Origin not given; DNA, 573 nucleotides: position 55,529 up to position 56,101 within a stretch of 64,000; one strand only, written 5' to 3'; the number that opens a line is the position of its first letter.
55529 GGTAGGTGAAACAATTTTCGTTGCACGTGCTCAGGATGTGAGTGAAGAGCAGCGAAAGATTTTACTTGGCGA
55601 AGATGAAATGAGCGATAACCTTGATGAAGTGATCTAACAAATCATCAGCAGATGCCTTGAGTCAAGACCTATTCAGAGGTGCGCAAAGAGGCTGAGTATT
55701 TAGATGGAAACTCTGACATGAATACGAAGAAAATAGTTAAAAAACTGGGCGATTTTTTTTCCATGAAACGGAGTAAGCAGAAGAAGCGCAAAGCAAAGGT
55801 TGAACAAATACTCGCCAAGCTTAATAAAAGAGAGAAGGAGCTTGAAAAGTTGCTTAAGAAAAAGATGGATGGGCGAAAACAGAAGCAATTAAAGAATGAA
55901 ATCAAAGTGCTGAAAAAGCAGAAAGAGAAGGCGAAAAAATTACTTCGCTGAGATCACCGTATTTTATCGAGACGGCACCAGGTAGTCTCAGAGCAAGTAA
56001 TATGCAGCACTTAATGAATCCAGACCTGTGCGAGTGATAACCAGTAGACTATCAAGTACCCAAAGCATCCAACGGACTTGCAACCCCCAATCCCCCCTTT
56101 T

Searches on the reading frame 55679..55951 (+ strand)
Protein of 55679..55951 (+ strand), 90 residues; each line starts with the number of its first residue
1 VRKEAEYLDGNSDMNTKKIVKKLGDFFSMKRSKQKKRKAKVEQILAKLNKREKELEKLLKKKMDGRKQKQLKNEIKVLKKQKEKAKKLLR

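Call 15: search_protein_families(library=pfam, proteins=[window:55679-55951:+], max_evalue=0.001)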
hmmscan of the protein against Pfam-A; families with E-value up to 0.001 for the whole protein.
window:55679-55951:+ (90 aa): 1 family
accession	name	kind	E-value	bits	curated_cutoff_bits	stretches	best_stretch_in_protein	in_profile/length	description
PF00143.24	Interferon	-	0.00086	19.9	26.8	1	16-77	55-115/160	Interferon alpha/beta domain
